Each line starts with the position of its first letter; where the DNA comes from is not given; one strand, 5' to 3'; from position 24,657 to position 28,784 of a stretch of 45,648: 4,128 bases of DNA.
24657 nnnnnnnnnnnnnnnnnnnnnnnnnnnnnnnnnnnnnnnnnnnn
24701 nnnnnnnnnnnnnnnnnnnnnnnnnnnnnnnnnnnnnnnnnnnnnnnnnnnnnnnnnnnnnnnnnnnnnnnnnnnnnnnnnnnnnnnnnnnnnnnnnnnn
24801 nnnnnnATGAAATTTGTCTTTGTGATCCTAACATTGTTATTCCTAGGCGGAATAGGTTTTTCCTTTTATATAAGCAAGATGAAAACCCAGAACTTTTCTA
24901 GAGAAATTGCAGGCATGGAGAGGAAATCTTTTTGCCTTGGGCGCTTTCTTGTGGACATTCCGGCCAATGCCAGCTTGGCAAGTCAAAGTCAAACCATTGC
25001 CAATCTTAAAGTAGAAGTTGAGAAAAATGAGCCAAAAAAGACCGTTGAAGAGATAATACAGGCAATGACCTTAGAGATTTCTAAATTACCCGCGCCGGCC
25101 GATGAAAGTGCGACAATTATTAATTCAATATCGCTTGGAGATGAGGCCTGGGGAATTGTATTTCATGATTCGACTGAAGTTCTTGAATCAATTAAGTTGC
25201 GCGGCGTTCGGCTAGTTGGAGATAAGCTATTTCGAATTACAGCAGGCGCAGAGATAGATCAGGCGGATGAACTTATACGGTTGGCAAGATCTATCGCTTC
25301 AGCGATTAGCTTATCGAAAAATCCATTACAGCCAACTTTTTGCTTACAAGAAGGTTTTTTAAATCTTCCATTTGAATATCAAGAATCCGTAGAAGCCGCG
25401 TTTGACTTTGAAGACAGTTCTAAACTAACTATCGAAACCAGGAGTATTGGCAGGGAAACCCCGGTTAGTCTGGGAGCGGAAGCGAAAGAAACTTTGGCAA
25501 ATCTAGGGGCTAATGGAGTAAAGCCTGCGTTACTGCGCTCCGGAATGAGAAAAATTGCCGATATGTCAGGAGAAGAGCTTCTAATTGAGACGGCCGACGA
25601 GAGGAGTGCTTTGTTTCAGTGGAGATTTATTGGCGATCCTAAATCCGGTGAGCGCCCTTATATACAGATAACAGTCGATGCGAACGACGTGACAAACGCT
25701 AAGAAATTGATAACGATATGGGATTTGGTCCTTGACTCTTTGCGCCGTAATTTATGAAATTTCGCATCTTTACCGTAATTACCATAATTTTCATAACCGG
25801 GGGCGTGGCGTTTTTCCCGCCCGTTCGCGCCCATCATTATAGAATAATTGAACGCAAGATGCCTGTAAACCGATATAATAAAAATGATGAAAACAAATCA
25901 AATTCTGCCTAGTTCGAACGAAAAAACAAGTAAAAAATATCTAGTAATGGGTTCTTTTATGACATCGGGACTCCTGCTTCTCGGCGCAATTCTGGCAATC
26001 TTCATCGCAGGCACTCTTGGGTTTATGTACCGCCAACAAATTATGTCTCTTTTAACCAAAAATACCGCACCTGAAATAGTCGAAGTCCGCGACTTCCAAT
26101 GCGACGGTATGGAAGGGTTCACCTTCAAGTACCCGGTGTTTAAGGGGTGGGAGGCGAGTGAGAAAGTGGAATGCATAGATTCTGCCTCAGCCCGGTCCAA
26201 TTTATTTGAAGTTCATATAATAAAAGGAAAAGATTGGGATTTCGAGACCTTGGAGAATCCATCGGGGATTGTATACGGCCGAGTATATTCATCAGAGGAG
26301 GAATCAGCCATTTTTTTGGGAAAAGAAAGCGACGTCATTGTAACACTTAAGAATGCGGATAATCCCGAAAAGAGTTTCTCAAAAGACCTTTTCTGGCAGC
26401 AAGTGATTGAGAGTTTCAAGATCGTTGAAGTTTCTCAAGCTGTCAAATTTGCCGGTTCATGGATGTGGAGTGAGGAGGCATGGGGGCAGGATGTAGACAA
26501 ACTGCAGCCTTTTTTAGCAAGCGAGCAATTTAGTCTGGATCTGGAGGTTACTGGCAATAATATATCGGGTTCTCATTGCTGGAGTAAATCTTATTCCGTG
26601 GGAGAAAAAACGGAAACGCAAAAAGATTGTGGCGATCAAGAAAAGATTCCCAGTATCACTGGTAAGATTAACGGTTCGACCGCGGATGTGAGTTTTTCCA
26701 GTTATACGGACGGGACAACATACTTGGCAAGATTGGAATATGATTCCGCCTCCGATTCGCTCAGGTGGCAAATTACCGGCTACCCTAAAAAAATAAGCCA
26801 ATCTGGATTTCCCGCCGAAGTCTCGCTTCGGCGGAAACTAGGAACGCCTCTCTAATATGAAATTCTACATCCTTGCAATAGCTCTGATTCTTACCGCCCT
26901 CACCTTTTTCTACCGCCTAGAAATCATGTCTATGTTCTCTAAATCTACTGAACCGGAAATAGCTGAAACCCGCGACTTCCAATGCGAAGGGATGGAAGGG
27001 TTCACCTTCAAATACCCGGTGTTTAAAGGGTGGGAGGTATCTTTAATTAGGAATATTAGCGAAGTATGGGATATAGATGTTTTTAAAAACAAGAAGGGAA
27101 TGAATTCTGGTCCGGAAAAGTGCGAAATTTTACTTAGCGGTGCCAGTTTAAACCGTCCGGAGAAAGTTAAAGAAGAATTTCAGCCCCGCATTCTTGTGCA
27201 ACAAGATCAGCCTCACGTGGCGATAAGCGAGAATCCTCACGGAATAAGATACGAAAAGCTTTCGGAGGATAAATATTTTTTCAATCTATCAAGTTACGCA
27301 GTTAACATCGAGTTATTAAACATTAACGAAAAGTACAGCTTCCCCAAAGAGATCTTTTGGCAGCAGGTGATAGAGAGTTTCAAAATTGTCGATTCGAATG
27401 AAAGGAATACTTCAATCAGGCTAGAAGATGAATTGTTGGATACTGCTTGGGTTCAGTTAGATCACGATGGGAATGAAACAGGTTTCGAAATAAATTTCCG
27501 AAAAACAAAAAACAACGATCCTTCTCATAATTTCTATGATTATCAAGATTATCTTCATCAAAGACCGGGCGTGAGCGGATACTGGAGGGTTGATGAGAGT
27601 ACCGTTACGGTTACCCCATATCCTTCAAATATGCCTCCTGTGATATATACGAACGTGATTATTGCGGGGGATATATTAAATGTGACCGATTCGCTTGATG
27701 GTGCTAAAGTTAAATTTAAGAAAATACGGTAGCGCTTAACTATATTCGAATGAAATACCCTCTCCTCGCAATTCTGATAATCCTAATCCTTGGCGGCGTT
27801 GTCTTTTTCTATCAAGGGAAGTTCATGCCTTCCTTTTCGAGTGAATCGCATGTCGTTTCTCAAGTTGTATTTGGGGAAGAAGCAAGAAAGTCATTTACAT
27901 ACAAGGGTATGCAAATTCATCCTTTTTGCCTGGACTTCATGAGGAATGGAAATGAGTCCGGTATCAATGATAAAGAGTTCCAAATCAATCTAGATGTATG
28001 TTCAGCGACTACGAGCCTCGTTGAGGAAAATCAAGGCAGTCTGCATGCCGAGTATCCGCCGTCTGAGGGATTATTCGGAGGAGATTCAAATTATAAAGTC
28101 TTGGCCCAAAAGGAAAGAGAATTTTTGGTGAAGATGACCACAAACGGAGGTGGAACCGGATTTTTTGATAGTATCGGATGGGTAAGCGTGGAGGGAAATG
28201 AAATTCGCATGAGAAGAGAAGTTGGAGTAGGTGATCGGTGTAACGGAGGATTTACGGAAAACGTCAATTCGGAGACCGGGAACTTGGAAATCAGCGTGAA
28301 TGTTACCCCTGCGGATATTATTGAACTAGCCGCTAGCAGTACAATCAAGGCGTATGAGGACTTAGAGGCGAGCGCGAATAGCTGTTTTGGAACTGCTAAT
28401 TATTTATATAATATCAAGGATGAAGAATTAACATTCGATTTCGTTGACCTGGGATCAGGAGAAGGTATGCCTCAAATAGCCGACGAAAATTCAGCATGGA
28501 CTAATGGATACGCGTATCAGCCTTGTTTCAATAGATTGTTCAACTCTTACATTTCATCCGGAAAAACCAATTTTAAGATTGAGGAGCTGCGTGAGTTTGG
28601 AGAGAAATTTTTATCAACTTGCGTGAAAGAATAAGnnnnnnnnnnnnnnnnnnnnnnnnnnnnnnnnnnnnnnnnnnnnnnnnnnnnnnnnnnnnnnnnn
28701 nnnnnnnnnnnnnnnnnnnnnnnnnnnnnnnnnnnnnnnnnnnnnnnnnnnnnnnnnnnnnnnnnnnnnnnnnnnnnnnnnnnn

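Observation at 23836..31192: AT-rich island encoding eight tightly packed signal-anchored proteins, including a mosaic paralog family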

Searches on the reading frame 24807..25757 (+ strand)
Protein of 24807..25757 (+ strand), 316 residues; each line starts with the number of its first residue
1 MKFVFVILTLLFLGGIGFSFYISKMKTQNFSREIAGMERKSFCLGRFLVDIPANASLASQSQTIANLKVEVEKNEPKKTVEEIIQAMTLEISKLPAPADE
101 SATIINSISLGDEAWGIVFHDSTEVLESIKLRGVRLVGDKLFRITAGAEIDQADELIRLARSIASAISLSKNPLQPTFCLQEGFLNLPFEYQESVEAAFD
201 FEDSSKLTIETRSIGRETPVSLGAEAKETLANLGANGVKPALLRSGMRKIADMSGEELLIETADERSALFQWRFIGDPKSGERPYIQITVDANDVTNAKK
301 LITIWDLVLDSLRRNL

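Call 3: search_protein_families(library=pfam, proteins=[window:24807-25757:+], max_evalue=1)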
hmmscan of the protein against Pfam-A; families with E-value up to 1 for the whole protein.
window:24807-25757:+ (316 aa): 2 families
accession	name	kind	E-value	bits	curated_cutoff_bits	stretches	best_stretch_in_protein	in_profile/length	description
PF18426.6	Tli4_C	-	1.7e-13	51.5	25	1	173-313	3-157/161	Tle cognate immunity protein 4 C-terminal domain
PF18443.6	Tli4_N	-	1.1e-06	29.3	26.5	1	40-167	1-135/138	Tle cognate immunity protein 4 N-terminal domain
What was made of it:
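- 24807..25757 (+): P2: N-terminal anchor plus a Tli4/TplEi-like two-domain protein. It overlaps P1 through an ATGA junction. Tli4_C 51.5 bits (cut-off 25) and Tli4_N 29.3 bits (cut-off 26.5) (call 3).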

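Call 19: search_protein_families(library=ncbifam, proteins=[window:24807-25757:+], max_evalue=0.1)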
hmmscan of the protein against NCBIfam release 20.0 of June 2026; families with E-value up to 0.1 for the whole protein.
window:24807-25757:+ (316 aa): 1 family
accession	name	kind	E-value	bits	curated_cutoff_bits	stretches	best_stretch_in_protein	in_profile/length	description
NF002072.0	PRK00913.1-1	equivalog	0.085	11.4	826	0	199-265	159-224/502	leucyl aminopeptidase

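Call 44: search_solved_structures(query=window:24807-25757:+, max_evalue=10, show_alignments=1)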
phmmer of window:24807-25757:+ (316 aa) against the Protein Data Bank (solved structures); distinct sequences matched with E-value up to 10: 6.
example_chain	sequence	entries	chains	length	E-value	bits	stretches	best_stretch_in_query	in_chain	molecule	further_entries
5h7y_A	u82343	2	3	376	1.2e-05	28.1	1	41-288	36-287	Uncharacterized protein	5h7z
4r1d_B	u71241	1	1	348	1.6e-05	27.7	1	42-288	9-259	Uncharacterized protein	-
8jwe_A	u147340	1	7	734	0.63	12.7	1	125-207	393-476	Mechanosensitive ion channel protein 10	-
8tdk_A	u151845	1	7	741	0.64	12.6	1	125-207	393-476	Mechanosensitive ion channel protein 10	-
8tdj_A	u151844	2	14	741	0.64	12.6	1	125-207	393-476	Mechanosensitive ion channel protein 10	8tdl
8tdm_A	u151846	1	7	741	0.65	12.6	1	125-207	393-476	Mechanosensitive ion channel protein 10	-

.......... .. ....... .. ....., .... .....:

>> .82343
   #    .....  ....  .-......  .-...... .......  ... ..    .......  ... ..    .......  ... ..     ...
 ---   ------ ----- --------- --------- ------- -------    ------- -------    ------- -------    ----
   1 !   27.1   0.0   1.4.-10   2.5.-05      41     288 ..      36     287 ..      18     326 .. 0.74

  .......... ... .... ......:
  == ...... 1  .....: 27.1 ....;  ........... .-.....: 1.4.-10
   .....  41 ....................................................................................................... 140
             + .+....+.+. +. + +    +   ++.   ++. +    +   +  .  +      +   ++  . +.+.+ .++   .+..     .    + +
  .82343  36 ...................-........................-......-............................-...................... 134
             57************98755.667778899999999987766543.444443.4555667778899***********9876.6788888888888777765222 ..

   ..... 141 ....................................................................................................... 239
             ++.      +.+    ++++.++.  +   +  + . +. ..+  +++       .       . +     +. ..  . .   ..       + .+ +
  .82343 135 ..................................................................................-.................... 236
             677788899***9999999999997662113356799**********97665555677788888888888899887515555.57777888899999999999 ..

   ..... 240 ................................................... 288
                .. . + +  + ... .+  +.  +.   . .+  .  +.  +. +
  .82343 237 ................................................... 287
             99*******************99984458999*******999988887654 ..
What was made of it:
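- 24807..25757 (+): PDB 5h7y_A and 4r1d_B at E about 1e-5 over residues 41-288 (call 44).
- On Tli4/TplEi immunity family (P2): 5h7y_A at E 1.2e-5 and 4r1d_B at E 1.6e-5, covering query residues 41-288 (call 44).
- Closest known: Tli4 / TplEi. Same: It aligns to the solved chains over about 250 residues (calls 3, 44).
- P2's only recognisable family is an immunity family (calls 3, 44).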

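Call 63: find_homologous_proteins(query=window:24807-25757:+, max_evalue=0.001)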
Query window:24807-25757:+ (316 aa): 1 proteins with E <= 0.001 among 2477 candidates.
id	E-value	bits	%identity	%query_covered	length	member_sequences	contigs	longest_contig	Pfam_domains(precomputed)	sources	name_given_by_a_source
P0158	5.3e-199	678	100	100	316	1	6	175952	PF18426.7,PF18443.7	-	-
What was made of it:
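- Closest known: Tli4 / TplEi. Different: P2 is very divergent: no other relative was found among 5.8 billion proteins at E<=1e-3 (call 63).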

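Call 65: find_encoding_contigs(protein=window:24807-25757:+, flank=10000, max_places=10)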
Protein window:24807-25757:+ (316 aa): 6 contigs read that carry it; 4 places shown.
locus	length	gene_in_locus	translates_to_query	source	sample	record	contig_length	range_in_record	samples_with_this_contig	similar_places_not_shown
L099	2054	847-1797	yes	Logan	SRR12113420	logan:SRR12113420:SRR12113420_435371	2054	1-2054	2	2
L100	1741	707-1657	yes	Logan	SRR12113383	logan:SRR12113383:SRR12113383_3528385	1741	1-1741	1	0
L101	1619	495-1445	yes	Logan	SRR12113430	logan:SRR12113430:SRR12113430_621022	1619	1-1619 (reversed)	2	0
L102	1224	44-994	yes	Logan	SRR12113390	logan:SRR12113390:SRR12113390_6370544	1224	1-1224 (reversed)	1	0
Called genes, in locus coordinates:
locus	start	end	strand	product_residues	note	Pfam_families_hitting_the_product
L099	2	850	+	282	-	?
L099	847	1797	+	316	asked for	PF18443:Tli4_N (weak), PF18426:Tli4_C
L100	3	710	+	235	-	?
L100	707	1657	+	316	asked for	PF18443:Tli4_N (weak), PF18426:Tli4_C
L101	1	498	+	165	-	?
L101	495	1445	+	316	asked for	PF18443:Tli4_N (weak), PF18426:Tli4_C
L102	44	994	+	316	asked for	PF18443:Tli4_N (weak), PF18426:Tli4_C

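Call 67: search_protein_families(library=phrogs, proteins=[window:24807-25757:+], max_evalue=0.01)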
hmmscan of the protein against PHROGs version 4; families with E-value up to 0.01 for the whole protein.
window:24807-25757:+ (316 aa): 0 families

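Call 68: search_protein_families(library=padloc, proteins=[window:24807-25757:+], max_evalue=0.01)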
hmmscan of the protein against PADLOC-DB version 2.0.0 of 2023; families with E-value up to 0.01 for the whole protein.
window:24807-25757:+ (316 aa): 0 families

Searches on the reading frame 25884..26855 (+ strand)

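Call 3: search_protein_families(library=pfam, proteins=[window:25884-26855:+], max_evalue=1)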
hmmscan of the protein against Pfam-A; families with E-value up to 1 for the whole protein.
window:25884-26855:+ (323 aa): 0 families

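Call 19: search_protein_families(library=ncbifam, proteins=[window:25884-26855:+], max_evalue=0.1)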
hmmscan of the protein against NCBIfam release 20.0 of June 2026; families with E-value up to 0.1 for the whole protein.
window:25884-26855:+ (323 aa): 1 family
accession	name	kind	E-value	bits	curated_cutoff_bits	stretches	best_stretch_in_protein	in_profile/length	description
TIGR01770.1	NDH_I_N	subfamily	0.026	13.5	332.6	1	16-60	156-199/472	NADH-quinone oxidoreductase subunit NuoN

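Call 67: search_protein_families(library=phrogs, proteins=[window:25884-26855:+], max_evalue=0.01)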
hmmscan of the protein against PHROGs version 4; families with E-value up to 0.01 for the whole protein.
window:25884-26855:+ (323 aa): 0 families

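Call 68: search_protein_families(library=padloc, proteins=[window:25884-26855:+], max_evalue=0.01)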
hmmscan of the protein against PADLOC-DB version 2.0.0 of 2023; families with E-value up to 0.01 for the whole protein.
window:25884-26855:+ (323 aa): 0 families

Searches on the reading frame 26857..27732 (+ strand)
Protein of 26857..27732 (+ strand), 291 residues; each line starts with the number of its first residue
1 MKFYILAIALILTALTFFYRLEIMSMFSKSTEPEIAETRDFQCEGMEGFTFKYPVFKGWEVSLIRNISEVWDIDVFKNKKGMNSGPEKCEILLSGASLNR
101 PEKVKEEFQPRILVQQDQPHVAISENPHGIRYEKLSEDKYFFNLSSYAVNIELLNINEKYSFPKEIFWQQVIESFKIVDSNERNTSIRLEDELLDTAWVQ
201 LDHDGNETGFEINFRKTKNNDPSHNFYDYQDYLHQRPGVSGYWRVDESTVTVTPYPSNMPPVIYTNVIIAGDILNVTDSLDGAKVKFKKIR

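Call 3: search_protein_families(library=pfam, proteins=[window:26857-27732:+], max_evalue=1)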
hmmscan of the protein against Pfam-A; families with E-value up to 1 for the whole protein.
window:26857-27732:+ (291 aa): 2 families
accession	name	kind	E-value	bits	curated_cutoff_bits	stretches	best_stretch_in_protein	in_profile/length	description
PF23862.1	CdsD_C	-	0.11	13.1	27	1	265-286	16-37/56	CdsD C-terminal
PF23730.1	CILP_8th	-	0.13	12.7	27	1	172-231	80-148/168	Cartilage intermediate layer protein 1-like domain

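Call 19: search_protein_families(library=ncbifam, proteins=[window:26857-27732:+], max_evalue=0.1)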
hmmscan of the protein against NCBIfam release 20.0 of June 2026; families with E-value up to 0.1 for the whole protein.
window:26857-27732:+ (291 aa): 0 families

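Call 67: search_protein_families(library=phrogs, proteins=[window:26857-27732:+], max_evalue=0.01)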
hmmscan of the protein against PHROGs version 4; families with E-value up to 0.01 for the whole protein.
window:26857-27732:+ (291 aa): 0 families

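Call 68: search_protein_families(library=padloc, proteins=[window:26857-27732:+], max_evalue=0.01)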
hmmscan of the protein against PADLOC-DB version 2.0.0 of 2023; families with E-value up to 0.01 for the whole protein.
window:26857-27732:+ (291 aa): 0 families

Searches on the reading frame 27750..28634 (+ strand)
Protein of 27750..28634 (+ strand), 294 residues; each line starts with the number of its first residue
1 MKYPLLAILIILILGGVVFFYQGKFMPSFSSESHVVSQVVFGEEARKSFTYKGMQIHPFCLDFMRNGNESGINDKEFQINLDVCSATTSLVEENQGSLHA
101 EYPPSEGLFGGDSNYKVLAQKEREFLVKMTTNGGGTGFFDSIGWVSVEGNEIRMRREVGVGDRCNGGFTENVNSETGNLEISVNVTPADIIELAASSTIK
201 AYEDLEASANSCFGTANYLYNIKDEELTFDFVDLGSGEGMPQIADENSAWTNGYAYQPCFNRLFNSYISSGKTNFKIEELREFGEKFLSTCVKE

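Call 3: search_protein_families(library=pfam, proteins=[window:27750-28634:+], max_evalue=1)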
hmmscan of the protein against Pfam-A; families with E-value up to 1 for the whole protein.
window:27750-28634:+ (294 aa): 0 families

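Call 19: search_protein_families(library=ncbifam, proteins=[window:27750-28634:+], max_evalue=0.1)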
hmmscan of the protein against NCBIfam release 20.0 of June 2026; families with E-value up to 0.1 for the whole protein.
window:27750-28634:+ (294 aa): 0 families

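Call 67: search_protein_families(library=phrogs, proteins=[window:27750-28634:+], max_evalue=0.01)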
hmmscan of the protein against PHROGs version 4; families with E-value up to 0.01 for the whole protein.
window:27750-28634:+ (294 aa): 0 families

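Call 68: search_protein_families(library=padloc, proteins=[window:27750-28634:+], max_evalue=0.01)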
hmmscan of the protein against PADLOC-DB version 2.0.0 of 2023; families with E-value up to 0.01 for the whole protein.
window:27750-28634:+ (294 aa): 0 families

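Call 70: search_solved_structures(query=window:27750-28634:+, max_evalue=1)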
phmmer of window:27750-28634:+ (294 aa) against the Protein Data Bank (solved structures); distinct sequences matched with E-value up to 1: 1.
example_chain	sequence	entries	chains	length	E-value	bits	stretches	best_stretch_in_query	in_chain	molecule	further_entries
5xg5_A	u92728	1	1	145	0.2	14.3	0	208-237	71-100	MITSUBA-1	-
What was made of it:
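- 27750..28634 (+): P5: anchored protein with 6 Cys and an ectodomain of unknown family. No hit in Pfam, NCBIfam, PDB sequences, PHROGs or PADLOC (calls 3, 19, 67, 68, 70).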
